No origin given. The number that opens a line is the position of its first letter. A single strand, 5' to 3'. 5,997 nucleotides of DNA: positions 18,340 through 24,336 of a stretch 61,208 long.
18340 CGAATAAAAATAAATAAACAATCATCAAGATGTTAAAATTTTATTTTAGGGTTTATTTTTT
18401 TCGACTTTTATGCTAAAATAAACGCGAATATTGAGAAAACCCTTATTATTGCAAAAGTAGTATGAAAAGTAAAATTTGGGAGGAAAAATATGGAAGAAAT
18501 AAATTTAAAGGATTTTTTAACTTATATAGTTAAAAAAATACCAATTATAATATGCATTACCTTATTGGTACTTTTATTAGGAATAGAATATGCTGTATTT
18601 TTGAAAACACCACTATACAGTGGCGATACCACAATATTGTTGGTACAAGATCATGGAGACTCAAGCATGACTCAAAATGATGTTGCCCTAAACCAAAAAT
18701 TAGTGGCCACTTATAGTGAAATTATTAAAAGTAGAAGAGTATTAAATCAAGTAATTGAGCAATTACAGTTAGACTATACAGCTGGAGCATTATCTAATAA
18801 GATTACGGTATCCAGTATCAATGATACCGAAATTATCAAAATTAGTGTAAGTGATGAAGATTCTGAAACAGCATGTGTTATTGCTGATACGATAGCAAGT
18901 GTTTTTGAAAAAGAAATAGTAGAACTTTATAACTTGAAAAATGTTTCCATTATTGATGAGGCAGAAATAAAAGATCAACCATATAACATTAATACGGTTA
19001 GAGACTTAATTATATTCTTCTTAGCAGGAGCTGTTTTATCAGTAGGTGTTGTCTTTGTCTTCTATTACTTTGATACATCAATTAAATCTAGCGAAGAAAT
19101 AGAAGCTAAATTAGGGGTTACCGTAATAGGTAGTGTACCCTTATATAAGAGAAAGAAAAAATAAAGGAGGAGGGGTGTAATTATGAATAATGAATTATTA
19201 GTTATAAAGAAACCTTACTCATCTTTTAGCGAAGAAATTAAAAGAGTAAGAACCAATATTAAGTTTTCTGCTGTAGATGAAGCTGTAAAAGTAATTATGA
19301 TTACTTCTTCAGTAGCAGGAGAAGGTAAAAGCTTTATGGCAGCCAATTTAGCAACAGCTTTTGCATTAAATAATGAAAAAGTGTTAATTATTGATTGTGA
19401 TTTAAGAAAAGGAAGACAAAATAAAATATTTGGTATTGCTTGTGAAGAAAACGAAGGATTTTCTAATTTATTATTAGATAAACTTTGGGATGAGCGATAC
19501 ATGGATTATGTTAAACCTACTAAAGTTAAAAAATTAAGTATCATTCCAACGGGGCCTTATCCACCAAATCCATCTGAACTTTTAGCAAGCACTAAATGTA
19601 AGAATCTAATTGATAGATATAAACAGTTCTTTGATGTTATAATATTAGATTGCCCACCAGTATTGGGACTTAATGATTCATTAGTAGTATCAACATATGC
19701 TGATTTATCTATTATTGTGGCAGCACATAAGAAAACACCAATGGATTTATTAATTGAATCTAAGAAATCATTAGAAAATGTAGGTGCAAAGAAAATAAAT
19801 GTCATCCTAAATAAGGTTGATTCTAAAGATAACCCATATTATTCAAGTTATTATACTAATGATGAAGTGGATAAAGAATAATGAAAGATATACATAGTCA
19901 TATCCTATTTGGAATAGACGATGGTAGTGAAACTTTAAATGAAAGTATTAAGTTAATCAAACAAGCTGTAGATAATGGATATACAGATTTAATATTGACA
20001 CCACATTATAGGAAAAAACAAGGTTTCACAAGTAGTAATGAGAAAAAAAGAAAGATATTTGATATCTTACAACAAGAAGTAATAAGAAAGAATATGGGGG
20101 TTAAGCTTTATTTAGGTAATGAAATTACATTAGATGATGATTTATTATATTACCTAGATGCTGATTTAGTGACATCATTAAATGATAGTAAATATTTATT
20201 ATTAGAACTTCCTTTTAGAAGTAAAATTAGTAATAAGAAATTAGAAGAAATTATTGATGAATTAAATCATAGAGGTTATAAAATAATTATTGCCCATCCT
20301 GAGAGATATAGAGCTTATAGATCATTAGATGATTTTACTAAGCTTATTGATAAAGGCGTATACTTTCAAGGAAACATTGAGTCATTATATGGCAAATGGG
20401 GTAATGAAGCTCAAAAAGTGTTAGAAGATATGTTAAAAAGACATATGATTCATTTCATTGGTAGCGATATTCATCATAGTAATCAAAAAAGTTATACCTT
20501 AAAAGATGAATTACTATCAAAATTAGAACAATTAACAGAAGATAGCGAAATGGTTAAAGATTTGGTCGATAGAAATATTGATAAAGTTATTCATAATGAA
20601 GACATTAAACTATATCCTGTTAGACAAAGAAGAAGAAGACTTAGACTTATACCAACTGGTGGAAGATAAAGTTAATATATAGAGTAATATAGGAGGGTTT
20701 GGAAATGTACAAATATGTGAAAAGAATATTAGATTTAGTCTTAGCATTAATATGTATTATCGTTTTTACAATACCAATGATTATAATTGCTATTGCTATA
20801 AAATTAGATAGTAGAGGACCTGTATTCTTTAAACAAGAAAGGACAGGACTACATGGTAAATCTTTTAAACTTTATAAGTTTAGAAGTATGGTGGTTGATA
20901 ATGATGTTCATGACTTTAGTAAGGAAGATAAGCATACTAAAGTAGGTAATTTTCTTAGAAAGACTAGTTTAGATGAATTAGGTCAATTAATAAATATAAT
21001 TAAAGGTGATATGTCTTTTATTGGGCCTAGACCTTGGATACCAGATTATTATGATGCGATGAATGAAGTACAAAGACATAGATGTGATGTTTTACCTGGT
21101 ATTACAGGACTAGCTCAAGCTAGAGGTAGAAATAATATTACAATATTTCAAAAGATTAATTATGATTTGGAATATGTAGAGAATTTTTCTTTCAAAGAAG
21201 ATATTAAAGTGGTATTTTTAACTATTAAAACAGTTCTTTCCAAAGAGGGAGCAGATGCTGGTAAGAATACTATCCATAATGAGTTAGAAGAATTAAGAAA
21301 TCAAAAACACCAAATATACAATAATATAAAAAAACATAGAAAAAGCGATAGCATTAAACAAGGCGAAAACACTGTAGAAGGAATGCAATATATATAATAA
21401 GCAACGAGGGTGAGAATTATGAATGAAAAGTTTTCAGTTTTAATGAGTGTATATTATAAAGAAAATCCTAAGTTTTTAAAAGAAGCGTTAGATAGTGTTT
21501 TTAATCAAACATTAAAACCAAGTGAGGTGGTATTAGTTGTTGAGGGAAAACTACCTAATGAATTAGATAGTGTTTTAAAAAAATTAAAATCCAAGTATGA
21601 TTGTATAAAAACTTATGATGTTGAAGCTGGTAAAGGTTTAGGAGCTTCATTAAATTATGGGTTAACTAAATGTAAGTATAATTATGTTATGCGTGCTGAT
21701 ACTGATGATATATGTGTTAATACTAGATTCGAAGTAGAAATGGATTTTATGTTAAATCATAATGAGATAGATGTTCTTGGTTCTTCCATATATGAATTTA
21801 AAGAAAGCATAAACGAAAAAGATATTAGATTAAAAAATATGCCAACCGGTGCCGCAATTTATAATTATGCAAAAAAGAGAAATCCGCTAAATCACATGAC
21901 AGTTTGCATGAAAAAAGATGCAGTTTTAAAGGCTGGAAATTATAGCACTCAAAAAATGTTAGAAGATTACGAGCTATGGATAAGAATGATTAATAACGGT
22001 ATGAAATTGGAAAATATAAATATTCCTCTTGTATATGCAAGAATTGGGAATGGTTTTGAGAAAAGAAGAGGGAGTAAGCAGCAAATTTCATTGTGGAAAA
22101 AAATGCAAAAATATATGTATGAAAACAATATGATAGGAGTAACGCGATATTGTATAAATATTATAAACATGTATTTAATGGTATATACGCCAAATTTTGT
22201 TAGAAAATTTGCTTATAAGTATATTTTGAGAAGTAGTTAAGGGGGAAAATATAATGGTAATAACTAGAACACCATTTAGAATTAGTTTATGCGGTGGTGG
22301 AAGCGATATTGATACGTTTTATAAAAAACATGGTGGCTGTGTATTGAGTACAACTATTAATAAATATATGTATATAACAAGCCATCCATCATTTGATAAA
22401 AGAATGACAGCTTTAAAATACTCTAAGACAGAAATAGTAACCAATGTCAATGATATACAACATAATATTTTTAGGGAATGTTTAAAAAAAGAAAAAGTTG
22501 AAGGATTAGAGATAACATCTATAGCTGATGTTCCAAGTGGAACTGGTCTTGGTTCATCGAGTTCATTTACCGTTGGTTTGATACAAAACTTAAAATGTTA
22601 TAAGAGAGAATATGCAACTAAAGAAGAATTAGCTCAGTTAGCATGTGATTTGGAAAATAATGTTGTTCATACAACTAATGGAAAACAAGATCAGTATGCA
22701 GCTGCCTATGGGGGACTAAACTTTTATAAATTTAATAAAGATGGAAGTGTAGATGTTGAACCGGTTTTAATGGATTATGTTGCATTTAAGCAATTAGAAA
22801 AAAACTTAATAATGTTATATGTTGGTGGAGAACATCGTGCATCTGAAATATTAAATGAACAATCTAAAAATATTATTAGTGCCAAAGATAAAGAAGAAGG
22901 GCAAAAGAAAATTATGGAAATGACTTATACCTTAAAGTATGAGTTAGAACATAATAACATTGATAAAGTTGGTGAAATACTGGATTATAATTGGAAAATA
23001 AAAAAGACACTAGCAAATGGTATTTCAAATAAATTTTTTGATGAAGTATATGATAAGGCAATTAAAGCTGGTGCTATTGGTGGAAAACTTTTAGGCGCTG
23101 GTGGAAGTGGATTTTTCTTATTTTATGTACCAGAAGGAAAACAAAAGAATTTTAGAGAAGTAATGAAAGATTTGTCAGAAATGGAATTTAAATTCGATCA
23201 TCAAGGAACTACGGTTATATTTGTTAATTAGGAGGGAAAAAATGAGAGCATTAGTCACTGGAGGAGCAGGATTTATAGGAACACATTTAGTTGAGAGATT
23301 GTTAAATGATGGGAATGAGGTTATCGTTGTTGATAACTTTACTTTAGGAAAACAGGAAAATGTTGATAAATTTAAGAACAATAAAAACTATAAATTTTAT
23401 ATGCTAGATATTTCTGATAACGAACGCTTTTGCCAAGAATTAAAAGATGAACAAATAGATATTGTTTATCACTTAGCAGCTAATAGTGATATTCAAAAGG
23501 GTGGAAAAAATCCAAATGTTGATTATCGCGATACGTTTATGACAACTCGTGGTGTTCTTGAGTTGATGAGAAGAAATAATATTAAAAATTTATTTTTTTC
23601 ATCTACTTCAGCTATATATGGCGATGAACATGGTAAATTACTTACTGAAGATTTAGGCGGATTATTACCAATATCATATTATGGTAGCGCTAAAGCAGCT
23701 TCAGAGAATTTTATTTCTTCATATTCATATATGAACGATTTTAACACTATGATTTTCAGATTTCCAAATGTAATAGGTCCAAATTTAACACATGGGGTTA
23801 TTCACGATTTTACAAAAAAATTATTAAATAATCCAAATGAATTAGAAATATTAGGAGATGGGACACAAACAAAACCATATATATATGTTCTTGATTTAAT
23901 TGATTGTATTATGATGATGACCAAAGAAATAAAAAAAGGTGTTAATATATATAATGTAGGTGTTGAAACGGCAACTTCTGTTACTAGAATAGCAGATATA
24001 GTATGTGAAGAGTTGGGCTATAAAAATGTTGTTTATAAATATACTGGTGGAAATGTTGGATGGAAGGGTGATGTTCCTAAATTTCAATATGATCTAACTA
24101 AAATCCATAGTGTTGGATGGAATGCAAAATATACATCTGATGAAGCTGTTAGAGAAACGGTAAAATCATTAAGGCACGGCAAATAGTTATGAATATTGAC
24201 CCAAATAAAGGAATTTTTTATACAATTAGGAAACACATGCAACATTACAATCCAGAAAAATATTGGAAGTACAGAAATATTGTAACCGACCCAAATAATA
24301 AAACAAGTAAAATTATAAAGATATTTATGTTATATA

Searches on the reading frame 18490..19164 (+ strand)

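Call 9: search_protein_families(library=ncbifam, proteins=[window:18490-19164:+])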
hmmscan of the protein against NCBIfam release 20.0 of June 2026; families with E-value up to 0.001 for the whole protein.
window:18490-19164:+ (224 aa): 6 families
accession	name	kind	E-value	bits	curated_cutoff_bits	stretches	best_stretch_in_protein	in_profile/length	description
TIGR01006.1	polys_exp_MPA1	subfamily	1.3e-47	162.2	296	1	3-217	7-222/226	CspC family polysaccharide chain length determinant protein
NF008568.0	PRK11519.1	equivalog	9.4e-14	50.5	1068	2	2-96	16-111/720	tyrosine-protein kinase Wzc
TIGR01005.1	eps_transp_fam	subfamily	1.8e-13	49.6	411.7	1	3-110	3-112/754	exopolysaccharide transport protein family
NF007350.0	PRK09841.1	equivalog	6.7e-13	47.6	1248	2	2-97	16-112/726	tyrosine-protein kinase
TIGR03007.1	pepcterm_ChnLen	equivalog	1.8e-10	39.6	278.85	1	154-220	398-464/498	XrtA system polysaccharide chain length determinant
TIGR03017.1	EpsF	equivalog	2.6e-10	39.6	422.75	1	150-216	377-443/444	chain length determinant protein EpsF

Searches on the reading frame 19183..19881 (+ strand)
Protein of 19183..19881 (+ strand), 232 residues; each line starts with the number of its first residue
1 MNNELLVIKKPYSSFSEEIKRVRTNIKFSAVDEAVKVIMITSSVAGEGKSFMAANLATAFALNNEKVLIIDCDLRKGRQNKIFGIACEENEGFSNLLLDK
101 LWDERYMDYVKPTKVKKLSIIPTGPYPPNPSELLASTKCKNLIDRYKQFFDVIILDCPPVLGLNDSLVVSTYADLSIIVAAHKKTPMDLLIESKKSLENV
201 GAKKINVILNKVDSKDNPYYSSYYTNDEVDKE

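Call 9: search_protein_families(library=ncbifam, proteins=[window:19183-19881:+])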
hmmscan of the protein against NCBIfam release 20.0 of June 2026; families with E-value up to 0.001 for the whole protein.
window:19183-19881:+ (232 aa): 20 families
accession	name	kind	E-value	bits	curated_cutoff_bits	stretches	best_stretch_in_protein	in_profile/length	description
TIGR01007.1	eps_fam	subfamily_domain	8.5e-50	169.1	108.05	1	18-223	2-203/204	polysaccharide biosynthesis tyrosine autokinase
NF008568.0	PRK11519.1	equivalog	3.8e-40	137.8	1068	1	3-225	494-711/720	tyrosine-protein kinase Wzc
TIGR03018.1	pepcterm_TyrKin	hypoth_equivalog_domain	1.6e-36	125.6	230.65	1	6-210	2-207/207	XrtA-associated tyrosine autokinase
NF007350.0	PRK09841.1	equivalog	1.7e-35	122.4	1248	1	5-226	501-717/726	tyrosine-protein kinase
TIGR03029.1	EpsG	equivalog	9.9e-35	120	313.8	1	2-210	70-273/274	chain length determinant protein tyrosine kinase EpsG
TIGR01005.1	eps_transp_fam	subfamily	2.2e-31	108.9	411.7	1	7-221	518-727/754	exopolysaccharide transport protein family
TIGR01968.1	minD_bact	equivalog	2e-11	43.8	212.9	1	36-211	2-172/261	septum site-determining protein MinD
TIGR01969.1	minD_arch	subfamily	8.9e-11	41.4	201.75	1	37-216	2-174/251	cell division ATPase MinD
TIGR03371.1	cellulose_yhjQ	equivalog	8.2e-10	38.6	157.85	1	35-213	1-179/246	cellulose biosynthesis protein BcsQ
TIGR03453.1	partition_RepA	equivalog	1.6e-08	33.8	348.45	1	20-183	89-266/387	plasmid partitioning protein RepA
NF041546.1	ParA_partition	equivalog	2.5e-07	30.4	180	1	38-74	2-38/203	ParA family partition ATPase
NF010443.0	PRK13869.1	subfamily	1.5e-06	27.3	446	0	31-96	117-181/405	plasmid-partitioning protein RepA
NF041136.1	MrpORP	equivalog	3.7e-06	26.5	450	1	36-89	6-59/365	iron-sulfur cluster carrier protein MrpORP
TIGR02016.1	BchX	equivalog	1.5e-05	24.4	331.2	1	45-84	9-48/296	chlorophyllide a reductase iron protein subunit X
NF008079.0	PRK10818.1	equivalog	5.1e-05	22.7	508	1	36-180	3-143/270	septum site-determining protein MinD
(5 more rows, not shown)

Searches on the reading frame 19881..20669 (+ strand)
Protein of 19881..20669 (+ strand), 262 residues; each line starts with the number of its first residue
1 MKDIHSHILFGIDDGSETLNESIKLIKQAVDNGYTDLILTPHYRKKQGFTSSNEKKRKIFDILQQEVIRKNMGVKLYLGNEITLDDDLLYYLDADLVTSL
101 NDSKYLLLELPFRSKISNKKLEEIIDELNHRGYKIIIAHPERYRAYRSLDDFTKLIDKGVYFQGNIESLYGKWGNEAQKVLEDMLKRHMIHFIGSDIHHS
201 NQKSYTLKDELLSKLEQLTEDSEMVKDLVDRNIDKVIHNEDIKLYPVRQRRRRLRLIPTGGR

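Call 9: search_protein_families(library=ncbifam, proteins=[window:19881-20669:+])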
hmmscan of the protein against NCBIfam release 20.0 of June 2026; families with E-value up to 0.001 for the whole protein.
window:19881-20669:+ (262 aa): 1 family
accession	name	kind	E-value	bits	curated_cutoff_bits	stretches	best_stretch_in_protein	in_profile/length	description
NF041488.1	caps_synth_Cps4B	equivalog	2.2e-33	115.8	400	1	1-241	1-242/243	capsular polysaccharide biosynthesis protein Cps4B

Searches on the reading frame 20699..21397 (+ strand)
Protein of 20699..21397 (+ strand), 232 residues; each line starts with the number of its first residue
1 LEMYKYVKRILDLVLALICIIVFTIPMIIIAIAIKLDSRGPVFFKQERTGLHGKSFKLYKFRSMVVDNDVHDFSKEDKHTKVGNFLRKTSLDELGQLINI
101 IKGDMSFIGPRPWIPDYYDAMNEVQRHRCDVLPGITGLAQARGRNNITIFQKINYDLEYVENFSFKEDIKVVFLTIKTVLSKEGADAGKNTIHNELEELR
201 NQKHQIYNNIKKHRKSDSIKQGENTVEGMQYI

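Call 9: search_protein_families(library=ncbifam, proteins=[window:20699-21397:+])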
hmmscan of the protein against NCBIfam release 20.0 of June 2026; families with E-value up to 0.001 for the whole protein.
window:20699-21397:+ (232 aa): 10 families
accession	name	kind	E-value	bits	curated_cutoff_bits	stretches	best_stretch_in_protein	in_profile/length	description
TIGR03025.1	EPS_sugtrans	subfamily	6.4e-76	256.4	295.55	1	4-185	254-444/445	exopolysaccharide biosynthesis polyprenyl glycosylphosphotransferase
TIGR03023.1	WcaJ_sugtrans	equivalog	2.4e-65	221.6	410.75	1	3-185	258-452/453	undecaprenyl-phosphate glucose phosphotransferase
TIGR03022.1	WbaP_sugtrans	subfamily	1.3e-56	192.7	403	2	79-185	349-455/456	undecaprenyl-phosphate galactose phosphotransferase WbaP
TIGR03013.1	EpsB_2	subfamily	1.6e-47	162.7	393.35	1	5-185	252-442/443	TIGR03013 family XrtA/PEP-CTERM system glycosyltransferase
NF041877.1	EPS_EpsZ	equivalog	1e-46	159.5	800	1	7-185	265-458/459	exopolysaccharide biosynthesis polyisoprenyl-phosphate hexose-1-phosphate transferase EpsZ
NF007518.0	PRK10124.1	equivalog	9.5e-45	153.2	684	1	5-177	271-455/464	undecaprenyl-phosphate glucose phosphotransferase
NF052601.1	undeca_RfbP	equivalog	1.9e-41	142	330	2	75-181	131-237/244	undecaprenyl-phosphate galactose phosphotransferase family protein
NF050817.1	PolSacchBiosHfsE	equivalog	1.6e-39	136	750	1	6-181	270-461/467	polysaccharide biosynthesis protein HfsE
NF011751.0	PRK15204.1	equivalog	3.9e-35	121.4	907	1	5-185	277-475/476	undecaprenyl-phosphate galactose phosphotransferase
NF045514.1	glycotran_HepC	equivalog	9.1e-24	84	140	1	3-114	112-213/220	heterocyst development glycosyltransferase HepC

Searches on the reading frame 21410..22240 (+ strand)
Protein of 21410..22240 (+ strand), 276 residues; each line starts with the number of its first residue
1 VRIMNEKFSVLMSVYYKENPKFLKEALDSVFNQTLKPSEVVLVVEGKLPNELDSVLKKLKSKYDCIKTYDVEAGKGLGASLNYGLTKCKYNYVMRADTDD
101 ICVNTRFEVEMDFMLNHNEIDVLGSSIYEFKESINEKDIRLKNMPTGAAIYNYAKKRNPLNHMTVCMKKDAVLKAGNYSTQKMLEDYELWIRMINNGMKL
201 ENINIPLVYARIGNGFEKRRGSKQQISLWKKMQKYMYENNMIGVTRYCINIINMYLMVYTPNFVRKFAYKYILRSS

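Call 8: search_protein_families(library=pfam, proteins=[window:21410-22240:+])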
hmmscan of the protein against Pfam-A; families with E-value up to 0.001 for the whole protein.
window:21410-22240:+ (276 aa): 3 families
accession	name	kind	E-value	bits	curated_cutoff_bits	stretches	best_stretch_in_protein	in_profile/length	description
PF00535.33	Glycos_transf_2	-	1.1e-17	65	23.3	1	9-168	1-154/168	Glycosyl transferase family 2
PF10111.15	Glyco_tranf_2_2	-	2.3e-06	27.8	27.3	1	9-214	1-220/276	Glycosyltransferase like family 2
PF13641.12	Glyco_tranf_2_3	-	5.7e-05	23.7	27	1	16-199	10-200/230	Glycosyltransferase like family 2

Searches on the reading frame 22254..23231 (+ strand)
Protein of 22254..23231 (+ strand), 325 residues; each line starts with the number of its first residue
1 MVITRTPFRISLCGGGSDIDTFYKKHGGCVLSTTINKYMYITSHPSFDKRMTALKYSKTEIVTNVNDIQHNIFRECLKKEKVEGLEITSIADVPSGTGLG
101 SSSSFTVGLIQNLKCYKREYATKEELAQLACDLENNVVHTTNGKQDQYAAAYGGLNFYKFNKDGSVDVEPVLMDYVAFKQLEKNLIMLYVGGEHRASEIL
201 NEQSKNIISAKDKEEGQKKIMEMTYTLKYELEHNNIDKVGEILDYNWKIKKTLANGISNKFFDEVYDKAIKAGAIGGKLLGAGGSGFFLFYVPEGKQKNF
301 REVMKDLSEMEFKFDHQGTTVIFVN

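Call 8: search_protein_families(library=pfam, proteins=[window:22254-23231:+])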
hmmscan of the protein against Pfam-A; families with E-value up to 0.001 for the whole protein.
window:22254-23231:+ (325 aa): 2 families
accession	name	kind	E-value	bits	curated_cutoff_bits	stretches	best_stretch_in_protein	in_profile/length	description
PF00288.32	GHMP_kinases_N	-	3.8e-15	56.3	22.3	1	76-154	10-87/87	GHMP kinases N terminal domain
PF08544.19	GHMP_kinases_C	-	9.1e-08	32.8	21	1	229-296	3-71/85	GHMP kinases C terminal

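Call 57: search_protein_families(library=ncbifam, proteins=[window:22254-23231:+], max_evalue=1e-10)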
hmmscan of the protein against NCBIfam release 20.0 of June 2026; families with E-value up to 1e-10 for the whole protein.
window:22254-23231:+ (325 aa): 6 families
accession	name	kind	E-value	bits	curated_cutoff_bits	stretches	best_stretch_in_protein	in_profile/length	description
NF049969.1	GlMnHpPKinHddA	equivalog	3.5e-49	168.1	600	1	2-319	3-333/338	D-glycero-D-manno-heptose 7-phosphate kinase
TIGR00549.1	mevalon_kin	equivalog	3.5e-21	75.9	163.05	1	64-289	57-274/276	mevalonate kinase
NF009948.0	PRK13412.1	equivalog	4.2e-21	74.4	721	1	83-290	725-933/974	bifunctional fucokinase/fucose-1-phosphate guanylyltransferase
NF003036.0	PRK03926.1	equivalog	6.5e-16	58.3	403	1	71-303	62-278/302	mevalonate kinase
NF003006.0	PRK03817.1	equivalog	1.6e-15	57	443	0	4-196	4-193/352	galactokinase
TIGR00131.1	gal_kin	equivalog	3.9e-11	42.5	226.65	0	71-156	96-182/388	galactokinase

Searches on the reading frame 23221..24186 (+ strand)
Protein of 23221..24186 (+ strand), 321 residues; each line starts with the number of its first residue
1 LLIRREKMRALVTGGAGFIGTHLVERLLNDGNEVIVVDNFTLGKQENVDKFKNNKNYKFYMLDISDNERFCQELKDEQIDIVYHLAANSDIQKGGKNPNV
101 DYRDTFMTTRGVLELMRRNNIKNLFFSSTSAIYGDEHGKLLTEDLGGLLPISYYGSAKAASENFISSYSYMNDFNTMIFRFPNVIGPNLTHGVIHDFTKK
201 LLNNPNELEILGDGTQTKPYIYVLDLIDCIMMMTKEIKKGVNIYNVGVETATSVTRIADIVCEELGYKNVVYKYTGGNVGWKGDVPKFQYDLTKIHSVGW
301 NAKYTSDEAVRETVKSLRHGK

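Call 8: search_protein_families(library=pfam, proteins=[window:23221-24186:+])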
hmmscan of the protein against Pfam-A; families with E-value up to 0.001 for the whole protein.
window:23221-24186:+ (321 aa): 8 families
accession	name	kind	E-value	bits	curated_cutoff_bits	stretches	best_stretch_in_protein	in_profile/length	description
PF01370.27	Epimerase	-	1.2e-50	172.6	20.9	1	10-247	1-240/240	NAD dependent epimerase/dehydratase family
PF16363.11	GDP_Man_Dehyd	-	3e-42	145.7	27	1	11-313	1-332/332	GDP-mannose 4,6 dehydratase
PF01073.25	3Beta_HSD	-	8.4e-18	64.8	22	1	11-239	1-234/280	3-beta hydroxysteroid dehydrogenase/isomerase family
PF04321.23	RmlD_sub_bind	-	1.6e-15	57.4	27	1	8-269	1-235/287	RmlD substrate binding domain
PF02719.21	Polysacc_synt_2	-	1.1e-14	54.8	20.2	1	11-268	2-250/293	Polysaccharide biosynthesis protein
PF07993.18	NAD_binding_4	-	4.2e-12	46.2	20.1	1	72-196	83-218/258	Male sterility protein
PF13460.12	NAD_binding_10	-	5.7e-08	33.3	27.2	1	14-166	1-132/184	NAD(P)H-binding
PF00106.31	adh_short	-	7.9e-06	25.9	26.6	1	10-70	3-64/195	short chain dehydrogenase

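Call 43: find_encoding_contigs(protein=window:23242-24186:+, flank=1500, max_places=10)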
Protein window:23242-24186:+ (314 aa): 8 contigs read that carry it; 3 places shown.
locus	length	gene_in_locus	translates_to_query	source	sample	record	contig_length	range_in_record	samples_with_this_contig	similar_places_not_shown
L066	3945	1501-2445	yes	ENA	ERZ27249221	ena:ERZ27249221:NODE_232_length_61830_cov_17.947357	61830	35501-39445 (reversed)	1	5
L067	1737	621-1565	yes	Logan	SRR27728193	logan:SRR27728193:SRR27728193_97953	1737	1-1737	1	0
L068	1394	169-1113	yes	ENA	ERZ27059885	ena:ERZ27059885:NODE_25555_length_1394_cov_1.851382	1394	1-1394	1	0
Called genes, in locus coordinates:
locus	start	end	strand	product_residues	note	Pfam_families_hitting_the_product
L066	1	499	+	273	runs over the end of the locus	PF00535:Glycos_transf_2, PF10111:Glyco_tranf_2_2 (weak)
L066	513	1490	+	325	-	PF00288:GHMP_kinases_N, PF08544:GHMP_kinases_C (weak)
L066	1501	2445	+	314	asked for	PF00106:adh_short (faint), PF01073:3Beta_HSD, PF01370:Epimerase, PF02719:Polysacc_synt_2, PF04321:RmlD_sub_bind, PF13460:NAD_binding_10, PF16363:GDP_Man_Dehyd, PF07993:NAD_binding_4 (weak)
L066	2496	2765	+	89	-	-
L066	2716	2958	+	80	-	PF00132:Hexapep, PF14602:Hexapep_2 (weak)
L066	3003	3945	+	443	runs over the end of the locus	PF00483:NTP_transferase, PF12804:NTP_transf_3, PF00702:Hydrolase (weak), PF13242:Hydrolase_like, PF13419:HAD_2 (weak)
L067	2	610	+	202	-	?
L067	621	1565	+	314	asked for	PF00106:adh_short (faint), PF01073:3Beta_HSD, PF01370:Epimerase, PF02719:Polysacc_synt_2, PF04321:RmlD_sub_bind, PF13460:NAD_binding_10, PF16363:GDP_Man_Dehyd, PF07993:NAD_binding_4 (weak)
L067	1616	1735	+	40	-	?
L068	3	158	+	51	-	?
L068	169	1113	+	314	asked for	PF00106:adh_short (faint), PF01073:3Beta_HSD, PF01370:Epimerase, PF02719:Polysacc_synt_2, PF04321:RmlD_sub_bind, PF13460:NAD_binding_10, PF16363:GDP_Man_Dehyd, PF07993:NAD_binding_4 (weak)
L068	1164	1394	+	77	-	?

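Call 57: search_protein_families(library=ncbifam, proteins=[window:23242-24186:+], max_evalue=1e-10)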
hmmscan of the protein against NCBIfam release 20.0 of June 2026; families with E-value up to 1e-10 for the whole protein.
window:23242-24186:+ (314 aa): 18 families
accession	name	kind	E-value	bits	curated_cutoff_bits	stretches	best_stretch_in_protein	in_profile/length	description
TIGR01179.1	galE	equivalog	3.5e-47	160.9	262.3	1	3-302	2-316/332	UDP-glucose 4-epimerase GalE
TIGR01181.1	dTDP_gluc_dehyt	equivalog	2.3e-44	151.8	365.1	1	3-308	2-309/321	dTDP-glucose 4,6-dehydratase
NF007956.0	PRK10675.1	subfamily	4.3e-33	114.9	394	1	1-307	1-326/338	UDP-glucose 4-epimerase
TIGR02197.1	heptose_epim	equivalog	8.7e-28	97.4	274.6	1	4-265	2-268/316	ADP-glyceromanno-heptose 6-epimerase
TIGR04180.1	EDH_00030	hypoth_equivalog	3.2e-25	88.8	475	1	4-296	2-295/297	NAD-dependent 4,6-dehydratase LegB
NF043036.1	ErythonDh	equivalog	1e-21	77.5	325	1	1-177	1-179/321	D-erythronate dehydrogenase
NF007490.0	PRK10084.1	subfamily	6.4e-21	74.7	649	1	1-308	1-332/361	dTDP-glucose 4,6-dehydratase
NF011728.1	PRK15181.1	equivalog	1e-20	74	760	1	2-308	17-335/348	Vi polysaccharide biosynthesis UDP-N-acetylglucosaminuronic acid C-4 epimerase TviC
NF007582.0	PRK10217.1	equivalog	1.4e-19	70.4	698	1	2-259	3-274/355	dTDP-glucose 4,6-dehydratase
TIGR02622.1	CDP_4_6_dhtase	equivalog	5.6e-18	65.2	278.45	1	2-308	6-328/352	CDP-glucose 4,6-dehydratase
NF008360.0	PRK11150.1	equivalog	5.5e-16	58.7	452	1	4-308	3-304/310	ADP-glyceromanno-heptose 6-epimerase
TIGR01214.1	rmlD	equivalog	5.1e-15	55.3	224.05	1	3-262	2-230/285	dTDP-4-dehydrorhamnose reductase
NF047922.1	GDPFucSynFcl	equivalog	8e-14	51.8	500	1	54-308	36-299/308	GDP-L-fucose synthase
NF008872.0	PRK11908.1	equivalog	4.3e-13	49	294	1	2-256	3-269/349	bifunctional UDP-4-keto-pentose/UDP-xylose synthase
TIGR03589.1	PseB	equivalog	4.8e-12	45.5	407.75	1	4-261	8-247/324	UDP-N-acetylglucosamine 4,6-dehydratase (inverting)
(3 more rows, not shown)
